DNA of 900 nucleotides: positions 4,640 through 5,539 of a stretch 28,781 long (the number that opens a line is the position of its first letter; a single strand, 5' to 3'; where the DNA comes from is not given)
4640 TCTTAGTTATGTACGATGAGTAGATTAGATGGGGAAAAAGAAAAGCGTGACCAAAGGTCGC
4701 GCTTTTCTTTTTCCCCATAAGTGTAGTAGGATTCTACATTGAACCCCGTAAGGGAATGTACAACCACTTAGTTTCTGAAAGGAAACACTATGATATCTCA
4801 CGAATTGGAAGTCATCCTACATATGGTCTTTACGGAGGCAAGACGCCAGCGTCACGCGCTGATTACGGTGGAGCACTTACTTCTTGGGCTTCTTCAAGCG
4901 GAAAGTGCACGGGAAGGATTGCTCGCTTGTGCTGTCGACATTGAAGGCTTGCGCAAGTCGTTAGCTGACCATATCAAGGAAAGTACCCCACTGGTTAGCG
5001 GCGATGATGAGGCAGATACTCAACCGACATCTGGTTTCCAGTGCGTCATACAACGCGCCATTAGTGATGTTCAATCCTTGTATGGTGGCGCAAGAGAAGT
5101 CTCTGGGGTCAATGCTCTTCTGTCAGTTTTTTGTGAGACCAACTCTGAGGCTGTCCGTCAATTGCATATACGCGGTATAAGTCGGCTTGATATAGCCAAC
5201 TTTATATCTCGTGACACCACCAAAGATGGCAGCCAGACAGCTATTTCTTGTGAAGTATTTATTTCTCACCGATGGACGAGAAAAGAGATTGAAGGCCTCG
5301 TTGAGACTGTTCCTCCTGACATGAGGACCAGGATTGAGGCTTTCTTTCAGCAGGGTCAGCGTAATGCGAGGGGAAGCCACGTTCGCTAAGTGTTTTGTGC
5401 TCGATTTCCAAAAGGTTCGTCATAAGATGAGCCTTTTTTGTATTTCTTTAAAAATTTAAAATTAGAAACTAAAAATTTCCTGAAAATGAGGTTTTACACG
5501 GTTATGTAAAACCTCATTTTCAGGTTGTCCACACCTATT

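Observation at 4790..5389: Stand-alone proteobacterial-type ClpA N-domain that has lost ClpS-contact residues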

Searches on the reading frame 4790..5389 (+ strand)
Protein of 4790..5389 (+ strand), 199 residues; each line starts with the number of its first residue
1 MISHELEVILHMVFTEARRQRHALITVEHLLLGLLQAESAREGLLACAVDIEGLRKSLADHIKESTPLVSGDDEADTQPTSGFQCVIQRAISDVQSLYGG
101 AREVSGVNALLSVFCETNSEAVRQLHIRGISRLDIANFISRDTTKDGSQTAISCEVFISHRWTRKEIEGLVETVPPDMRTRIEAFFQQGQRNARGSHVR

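Call 4: search_protein_families(library=pfam, proteins=[window:4790-5386:+], max_evalue=1)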
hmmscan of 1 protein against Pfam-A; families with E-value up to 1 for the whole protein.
window:4790-5386:+ (199 aa): 1 family
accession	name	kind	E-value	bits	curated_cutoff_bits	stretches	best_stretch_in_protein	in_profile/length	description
PF02861.25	Clp_N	-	2.6e-09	37.5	20.7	1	15-62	3-52/53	Clp amino terminal domain, pathogenicity island component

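Call 5: search_protein_families(library=ncbifam, proteins=[window:4790-5386:+], max_evalue=1)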
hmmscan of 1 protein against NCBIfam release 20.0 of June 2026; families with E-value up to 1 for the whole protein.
window:4790-5386:+ (199 aa): 5 families
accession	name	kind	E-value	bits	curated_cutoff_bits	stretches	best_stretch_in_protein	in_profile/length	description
NF008263.0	PRK11034.1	equivalog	8.1e-42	143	1350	1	1-150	1-149/758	ATP-dependent Clp protease ATP-binding subunit ClpA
TIGR02639.1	ClpA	equivalog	2.6e-22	78.8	993.15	1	3-153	2-150/734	ATP-dependent Clp protease ATP-binding subunit ClpA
TIGR03346.1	chaperone_ClpB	equivalog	0.026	12.9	1232.1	1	11-139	10-135/853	ATP-dependent chaperone ClpB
NF033607.0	disagg_AAA_ClpG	exception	0.029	12.2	1900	0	88-150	43-100/932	AAA family protein disaggregase ClpG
TIGR03345.1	VI_ClpV1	equivalog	0.093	10.9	884.95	1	10-136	9-132/852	type VI secretion system ATPase TssH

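Call 6: search_solved_structures(query=window:4790-5386:+, max_evalue=1, show_alignments=3)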
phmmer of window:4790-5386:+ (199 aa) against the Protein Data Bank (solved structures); distinct sequences matched with E-value up to 1: 45.
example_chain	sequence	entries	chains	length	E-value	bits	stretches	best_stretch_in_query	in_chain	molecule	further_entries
1lzw_B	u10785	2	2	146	3e-36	128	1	1-146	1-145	ATP-dependent clp protease ATP-binding subunit ClpA | ATP dependent clp protease ATP-binding subunit clpA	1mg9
1ksf_X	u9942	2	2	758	3.9e-35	124.3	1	1-147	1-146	ATP-DEPENDENT CLP PROTEASE ATP-BINDING SUBUNIT CLPA | ClpA protein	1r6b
7uiv_A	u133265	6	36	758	3.9e-35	124.3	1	1-147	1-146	ATP-dependent Clp protease ATP-binding subunit ClpA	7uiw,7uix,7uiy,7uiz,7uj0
6w1z_A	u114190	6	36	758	3.9e-35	124.3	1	1-147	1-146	ATP-dependent Clp protease ATP-binding subunit ClpA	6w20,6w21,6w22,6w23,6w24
1k6k_A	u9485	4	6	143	4.5e-35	124.1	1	1-143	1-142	ATP-DEPENDENT CLP PROTEASE ATP-BINDING SUBUNIT CLPA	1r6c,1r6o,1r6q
1mbu_A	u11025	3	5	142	6.2e-35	123.7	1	1-143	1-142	ATP-Dependent clp Protease ATP-Binding Subunit clp A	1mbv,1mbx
6emw_F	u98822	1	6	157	0.00018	24.4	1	9-45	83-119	ATP-dependent Clp protease ATP-binding subunit ClpC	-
8b9o_A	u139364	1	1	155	0.00024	24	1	9-58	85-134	Clp amino terminal domain protein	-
2y1q_A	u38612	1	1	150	0.00026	23.9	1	9-44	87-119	NEGATIVE REGULATOR OF GENETIC COMPETENCE CLPC/MECB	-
2k77_A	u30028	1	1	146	0.00026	23.9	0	9-43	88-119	Negative regulator of genetic competence clpC/mecB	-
2y1r_A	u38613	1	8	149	0.00028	23.8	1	9-44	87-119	NEGATIVE REGULATOR OF GENETIC COMPETENCE CLPC/MECB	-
5hbn_A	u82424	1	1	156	0.00029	23.8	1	9-44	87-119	Negative regulator of genetic competence ClpC/MecB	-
8b3s_Z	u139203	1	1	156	0.0003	23.7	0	9-44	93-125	ATP-dependent Clp protease ATP-binding subunit ClpC / Negative regulator of tic competence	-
8otk_A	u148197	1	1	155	0.00038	23.3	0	9-44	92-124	ATP-dependent Clp protease ATP-binding subunit ClpC / Negative regulator of tic competence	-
6ucr_A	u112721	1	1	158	0.00045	23.1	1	12-67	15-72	Negative regulator of genetic competence ClpC/mecB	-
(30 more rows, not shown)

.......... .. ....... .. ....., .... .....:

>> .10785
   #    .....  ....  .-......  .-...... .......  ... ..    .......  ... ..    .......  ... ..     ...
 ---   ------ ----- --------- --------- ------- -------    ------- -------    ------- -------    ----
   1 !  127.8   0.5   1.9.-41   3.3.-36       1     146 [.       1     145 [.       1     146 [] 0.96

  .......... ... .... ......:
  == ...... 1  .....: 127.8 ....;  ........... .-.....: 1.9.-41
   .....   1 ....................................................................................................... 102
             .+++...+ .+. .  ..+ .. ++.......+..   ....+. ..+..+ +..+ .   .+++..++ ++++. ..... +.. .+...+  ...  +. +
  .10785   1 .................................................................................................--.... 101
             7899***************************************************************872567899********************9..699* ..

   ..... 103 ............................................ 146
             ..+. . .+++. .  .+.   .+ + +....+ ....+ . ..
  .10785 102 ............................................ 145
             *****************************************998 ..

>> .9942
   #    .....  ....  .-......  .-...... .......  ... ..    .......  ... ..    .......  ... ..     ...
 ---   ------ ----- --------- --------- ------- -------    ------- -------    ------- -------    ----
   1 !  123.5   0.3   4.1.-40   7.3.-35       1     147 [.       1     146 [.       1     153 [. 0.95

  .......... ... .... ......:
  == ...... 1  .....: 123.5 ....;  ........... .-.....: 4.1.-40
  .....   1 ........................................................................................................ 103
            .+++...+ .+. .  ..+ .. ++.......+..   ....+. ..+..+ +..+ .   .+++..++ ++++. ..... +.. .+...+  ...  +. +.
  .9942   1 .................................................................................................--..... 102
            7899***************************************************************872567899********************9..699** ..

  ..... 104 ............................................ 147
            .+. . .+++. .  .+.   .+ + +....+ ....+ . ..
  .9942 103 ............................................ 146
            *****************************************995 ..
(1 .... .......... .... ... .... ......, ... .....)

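Call 8: find_homologous_proteins(query=window:4790-5386:+)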
Query window:4790-5386:+ (199 aa): 1562 proteins with E <= 0.001 among 2620 candidates; the best 120 are listed.
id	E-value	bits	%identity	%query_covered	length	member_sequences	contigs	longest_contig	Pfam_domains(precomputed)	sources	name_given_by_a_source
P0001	1.5e-121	421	98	100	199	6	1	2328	PF02861.26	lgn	-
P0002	1.8e-58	215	56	78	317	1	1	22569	PF02861.26,PF23569.2,PF13191.13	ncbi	ncbi:MAG: Clp protease N-terminal domain-containing protein, partial [Burkholderiaceae bacterium]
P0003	6.1e-58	213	59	73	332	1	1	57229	PF02861.26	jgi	jgi:ATP-dependent Clp protease ATP-binding subunit ClpA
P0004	3.2e-51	191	61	73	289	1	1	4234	PF02861.26,PF13191.13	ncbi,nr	ncbi:MAG: Clp protease N-terminal domain-containing protein, partial [Rubrivivax sp.]|nr:Clp proteas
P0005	4.5e-48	181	48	100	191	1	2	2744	PF02861.26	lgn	-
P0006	4.5e-47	178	58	73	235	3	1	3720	PF02861.26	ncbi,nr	ncbi:MAG: Clp protease N-terminal domain-containing protein, partial [Variovorax sp.]|nr:Clp proteas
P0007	2.6e-46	175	54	72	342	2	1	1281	PF02861.26,PF02617.23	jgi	jgi:ATP-dependent Clp protease adapter protein ClpS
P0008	1.2e-44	170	61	74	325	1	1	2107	PF02861.26,PF23493.2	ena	-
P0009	1.4e-44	170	57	78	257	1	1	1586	PF02861.26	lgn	-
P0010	1.8e-44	169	56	78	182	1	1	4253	PF02861.26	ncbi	ncbi:MAG: hypothetical protein RI968_434, partial [Pseudomonadota bacterium]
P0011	1.8e-44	169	56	78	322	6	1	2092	PF02861.26,PF00004.36,PF23569.2,PF13191.13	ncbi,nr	ncbi:MAG: AAA family ATPase, partial [Burkholderiaceae bacterium]|nr:AAA family ATPase [Burkholderia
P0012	1.9e-44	169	59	74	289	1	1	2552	PF02861.26,PF23569.2,PF13191.13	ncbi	ncbi:MAG: Clp protease N-terminal domain-containing protein, partial [Burkholderiaceae bacterium]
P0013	2.9e-44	169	56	78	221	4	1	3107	PF02861.26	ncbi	ncbi:MAG: ATP-dependent Clp protease ATP-binding subunit ClpA, partial [Pseudomonadota bacterium]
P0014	4.7e-44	168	60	73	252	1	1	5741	PF02861.26,PF13191.13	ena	-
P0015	5.8e-44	168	59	73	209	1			PF02861.26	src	-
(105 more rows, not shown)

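Call 11: find_encoding_contigs(protein=P0005, flank=10000)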
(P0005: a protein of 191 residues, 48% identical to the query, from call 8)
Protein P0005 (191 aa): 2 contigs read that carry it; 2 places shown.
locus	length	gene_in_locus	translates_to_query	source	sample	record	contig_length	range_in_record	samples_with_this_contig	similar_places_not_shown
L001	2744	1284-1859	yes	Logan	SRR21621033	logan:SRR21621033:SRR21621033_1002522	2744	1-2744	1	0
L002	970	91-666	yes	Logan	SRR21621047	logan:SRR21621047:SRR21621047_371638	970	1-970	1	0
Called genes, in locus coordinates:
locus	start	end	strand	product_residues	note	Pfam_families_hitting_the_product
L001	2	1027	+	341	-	?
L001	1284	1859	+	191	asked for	PF02861:Clp_N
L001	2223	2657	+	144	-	PF02381:MraZ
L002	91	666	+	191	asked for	PF02861:Clp_N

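Call 12: find_encoding_contigs(protein=P0001, flank=10000)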
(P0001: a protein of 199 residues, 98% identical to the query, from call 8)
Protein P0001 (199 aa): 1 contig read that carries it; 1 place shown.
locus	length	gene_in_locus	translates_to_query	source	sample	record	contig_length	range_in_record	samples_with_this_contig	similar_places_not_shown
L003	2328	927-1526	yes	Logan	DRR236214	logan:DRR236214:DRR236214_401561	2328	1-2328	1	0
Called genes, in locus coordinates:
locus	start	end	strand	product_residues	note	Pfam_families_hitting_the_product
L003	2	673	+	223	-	?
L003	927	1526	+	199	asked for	PF02861:Clp_N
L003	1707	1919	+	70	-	-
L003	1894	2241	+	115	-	PF02381:MraZ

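Call 13: find_encoding_contigs(protein=window:4790-5389:+, flank=10000)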
Protein window:4790-5389:+ (199 aa): 1 contig read that carries it; 1 place shown.
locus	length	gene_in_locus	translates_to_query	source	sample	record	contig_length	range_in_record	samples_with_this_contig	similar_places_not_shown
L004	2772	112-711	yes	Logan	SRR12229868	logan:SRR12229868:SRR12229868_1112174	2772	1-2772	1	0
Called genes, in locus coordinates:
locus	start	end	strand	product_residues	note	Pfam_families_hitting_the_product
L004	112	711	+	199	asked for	PF02861:Clp_N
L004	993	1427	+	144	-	PF02381:MraZ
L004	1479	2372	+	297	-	PF01795:Methyltransf_5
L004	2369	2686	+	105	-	-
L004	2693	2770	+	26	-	?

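Call 15: list_cluster_members(proteins=[window:4790-5386:+, window:3079-4533:+, window:5671-6102:+, window:6157-7047:+, window:739-2433:+, window:7371-9113:+, window:17220-19199:+, window:26159-28042:+])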
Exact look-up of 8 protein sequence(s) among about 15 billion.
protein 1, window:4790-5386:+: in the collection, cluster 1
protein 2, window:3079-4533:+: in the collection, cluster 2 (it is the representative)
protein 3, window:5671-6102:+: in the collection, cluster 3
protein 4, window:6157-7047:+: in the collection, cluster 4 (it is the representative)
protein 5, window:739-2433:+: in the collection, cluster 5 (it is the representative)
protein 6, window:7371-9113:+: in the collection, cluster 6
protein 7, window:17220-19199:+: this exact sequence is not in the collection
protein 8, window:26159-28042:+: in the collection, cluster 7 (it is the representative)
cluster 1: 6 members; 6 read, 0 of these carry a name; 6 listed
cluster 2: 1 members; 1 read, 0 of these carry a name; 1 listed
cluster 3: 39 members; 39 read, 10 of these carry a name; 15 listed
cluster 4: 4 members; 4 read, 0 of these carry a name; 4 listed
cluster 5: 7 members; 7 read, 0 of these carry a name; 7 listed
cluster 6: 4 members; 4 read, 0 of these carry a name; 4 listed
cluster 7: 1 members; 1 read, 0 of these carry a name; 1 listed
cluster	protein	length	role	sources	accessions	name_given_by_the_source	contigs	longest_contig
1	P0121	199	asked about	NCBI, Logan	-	-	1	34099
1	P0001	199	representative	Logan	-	-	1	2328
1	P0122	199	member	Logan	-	-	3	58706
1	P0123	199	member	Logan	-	-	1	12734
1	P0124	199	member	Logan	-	-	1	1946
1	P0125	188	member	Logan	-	-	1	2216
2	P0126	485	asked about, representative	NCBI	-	-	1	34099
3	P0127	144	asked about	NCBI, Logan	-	-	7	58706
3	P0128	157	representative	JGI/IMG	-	MraZ protein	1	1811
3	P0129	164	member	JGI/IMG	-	MraZ protein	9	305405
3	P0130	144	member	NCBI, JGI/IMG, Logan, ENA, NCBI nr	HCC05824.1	TPA: division/cell wall cluster transcriptional repressor MraZ [Candidatus Nomurabacteria ... | division/cell wall cluster transcriptional repressor MraZ [Candidatus Nomurabacteria ...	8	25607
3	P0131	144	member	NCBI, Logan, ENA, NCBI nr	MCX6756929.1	MAG: division/cell wall cluster transcriptional repressor MraZ [Candidatus Nomurabacteria ... | division/cell wall cluster transcriptional repressor MraZ [Candidatus Nomurabacteria ...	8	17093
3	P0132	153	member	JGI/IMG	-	MraZ protein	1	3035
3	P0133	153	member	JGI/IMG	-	MraZ protein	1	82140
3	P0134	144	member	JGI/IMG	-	MraZ protein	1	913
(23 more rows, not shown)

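Call 26: search_protein_representatives(alignment_id=A1)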
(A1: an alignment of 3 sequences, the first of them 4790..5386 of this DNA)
Query: 3 sequences, 199 profile positions. Proteins with E-value up to 0.001 (for the whole library): 5824; up to 1e-10: 2011; up to 1e-30: 274. The best 150 are listed.
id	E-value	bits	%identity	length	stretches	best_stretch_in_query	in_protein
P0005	3.8e-103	359.4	-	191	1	1-199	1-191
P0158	3.2e-95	333.5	-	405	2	1-146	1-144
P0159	1.8e-94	331.1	-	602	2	2-148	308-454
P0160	7.1e-77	273.6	-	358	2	1-148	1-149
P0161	2.2e-74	265.5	-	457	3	1-146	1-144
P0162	8.7e-74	263.6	-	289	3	1-151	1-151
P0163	2.4e-72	258.9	-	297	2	2-149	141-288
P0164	1.1e-70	253.4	-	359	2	1-143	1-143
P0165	3.8e-64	232.1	-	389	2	2-144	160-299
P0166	3.2e-63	229.1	-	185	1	12-194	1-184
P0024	3.7e-63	228.9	-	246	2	4-137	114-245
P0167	7.8e-63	227.8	-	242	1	1-150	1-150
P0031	1.3e-62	227.0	-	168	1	1-146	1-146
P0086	1.6e-62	226.8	-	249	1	1-146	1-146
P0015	1.9e-62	226.5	-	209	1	1-146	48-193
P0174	1.1e-57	211.0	-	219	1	1-189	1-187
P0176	6.2e-57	208.5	-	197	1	1-188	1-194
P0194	1.3e-52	194.4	-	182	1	1-187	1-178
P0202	1.5e-49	184.5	-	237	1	1-152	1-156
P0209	1.2e-48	181.5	-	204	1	1-169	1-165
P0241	9.4e-42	159.0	-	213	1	1-176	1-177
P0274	5.1e-37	143.6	-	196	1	1-191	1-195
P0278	1.9e-36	141.7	-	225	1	1-158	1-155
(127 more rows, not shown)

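Call 28: find_encoding_contigs(protein=P0166, flank=10000)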
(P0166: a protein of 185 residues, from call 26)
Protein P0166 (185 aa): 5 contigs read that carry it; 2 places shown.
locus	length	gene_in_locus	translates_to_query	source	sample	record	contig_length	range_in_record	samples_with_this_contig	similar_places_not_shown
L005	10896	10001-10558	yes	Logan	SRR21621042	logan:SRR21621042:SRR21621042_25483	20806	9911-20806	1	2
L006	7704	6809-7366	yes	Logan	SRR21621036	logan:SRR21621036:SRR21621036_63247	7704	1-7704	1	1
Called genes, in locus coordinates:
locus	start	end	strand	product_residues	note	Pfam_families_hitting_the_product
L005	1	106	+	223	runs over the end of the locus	PF13177:DNA_pol3_delta2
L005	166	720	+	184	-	PF01765:RRF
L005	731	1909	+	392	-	PF02163:Peptidase_M50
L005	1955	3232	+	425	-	PF00587:tRNA-synt_2b, PF03129:HGTP_anticodon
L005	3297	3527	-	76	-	-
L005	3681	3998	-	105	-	-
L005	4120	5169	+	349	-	PF06723:MreB_Mbl, PF00022:Actin (weak), PF00012:HSP70, PF14450:FtsA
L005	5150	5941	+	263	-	PF04085:MreC (weak)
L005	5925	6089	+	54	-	-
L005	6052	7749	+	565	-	PF03717:PBP_dimer, PF00905:Transpeptidase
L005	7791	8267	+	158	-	PF03449:GreA_GreB_N, PF01272:GreA_GreB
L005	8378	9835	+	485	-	PF01336:tRNA_anti-codon, PF00152:tRNA-synt_2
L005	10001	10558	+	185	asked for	PF02861:Clp_N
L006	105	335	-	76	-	-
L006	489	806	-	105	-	-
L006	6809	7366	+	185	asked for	PF02861:Clp_N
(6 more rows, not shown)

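Call 29: find_encoding_contigs(protein=P0176, flank=10000)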
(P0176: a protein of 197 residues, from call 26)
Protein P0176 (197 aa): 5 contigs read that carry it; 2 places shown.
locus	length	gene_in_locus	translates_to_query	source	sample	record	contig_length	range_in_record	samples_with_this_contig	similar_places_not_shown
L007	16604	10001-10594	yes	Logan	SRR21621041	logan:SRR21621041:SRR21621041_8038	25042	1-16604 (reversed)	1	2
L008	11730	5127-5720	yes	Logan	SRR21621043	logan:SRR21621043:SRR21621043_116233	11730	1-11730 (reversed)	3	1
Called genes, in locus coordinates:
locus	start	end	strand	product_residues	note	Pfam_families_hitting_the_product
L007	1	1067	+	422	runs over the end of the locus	PF00587:tRNA-synt_2b, PF03129:HGTP_anticodon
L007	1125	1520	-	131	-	-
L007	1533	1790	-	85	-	-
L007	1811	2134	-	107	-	-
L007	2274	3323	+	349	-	PF06723:MreB_Mbl, PF00022:Actin (weak), PF00012:HSP70, PF23717:DUF7159 (faint), PF14450:FtsA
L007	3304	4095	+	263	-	PF04085:MreC (faint)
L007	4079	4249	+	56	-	-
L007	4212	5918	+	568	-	PF03717:PBP_dimer, PF00905:Transpeptidase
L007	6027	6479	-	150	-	-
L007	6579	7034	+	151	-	PF03449:GreA_GreB_N, PF01272:GreA_GreB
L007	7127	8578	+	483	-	PF01336:tRNA_anti-codon, PF00152:tRNA-synt_2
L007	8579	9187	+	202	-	-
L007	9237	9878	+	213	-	PF00702:Hydrolase, PF13419:HAD_2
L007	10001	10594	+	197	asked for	PF02861:Clp_N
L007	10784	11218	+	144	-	PF02381:MraZ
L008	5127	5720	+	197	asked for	PF02861:Clp_N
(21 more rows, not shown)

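Call 30: find_encoding_contigs(protein=P0194, flank=10000)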
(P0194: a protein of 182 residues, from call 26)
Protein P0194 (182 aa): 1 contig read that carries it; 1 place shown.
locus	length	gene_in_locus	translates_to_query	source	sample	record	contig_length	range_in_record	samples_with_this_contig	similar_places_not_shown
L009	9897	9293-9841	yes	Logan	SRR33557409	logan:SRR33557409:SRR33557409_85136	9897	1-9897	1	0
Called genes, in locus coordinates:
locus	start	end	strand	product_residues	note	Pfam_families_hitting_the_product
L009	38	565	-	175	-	-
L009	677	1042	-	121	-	-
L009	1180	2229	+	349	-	PF06723:MreB_Mbl, PF00022:Actin (weak), PF00012:HSP70, PF14450:FtsA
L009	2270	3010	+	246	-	-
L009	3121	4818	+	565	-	PF03717:PBP_dimer, PF00905:Transpeptidase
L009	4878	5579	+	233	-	-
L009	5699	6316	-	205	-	-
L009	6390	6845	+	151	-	PF03449:GreA_GreB_N, PF01272:GreA_GreB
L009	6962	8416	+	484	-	PF01336:tRNA_anti-codon, PF00152:tRNA-synt_2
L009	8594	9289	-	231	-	-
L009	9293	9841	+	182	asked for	PF02861:Clp_N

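Call 32: find_encoding_contigs(protein=P0274, flank=8000, max_places=2)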
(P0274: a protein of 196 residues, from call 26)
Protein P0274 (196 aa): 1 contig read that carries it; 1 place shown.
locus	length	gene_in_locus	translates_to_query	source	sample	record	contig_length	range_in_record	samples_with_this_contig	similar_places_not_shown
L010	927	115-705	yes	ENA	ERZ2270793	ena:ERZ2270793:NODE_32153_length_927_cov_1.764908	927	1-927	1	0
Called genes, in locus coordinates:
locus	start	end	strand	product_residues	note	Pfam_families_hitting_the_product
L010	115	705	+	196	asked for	PF02861:Clp_N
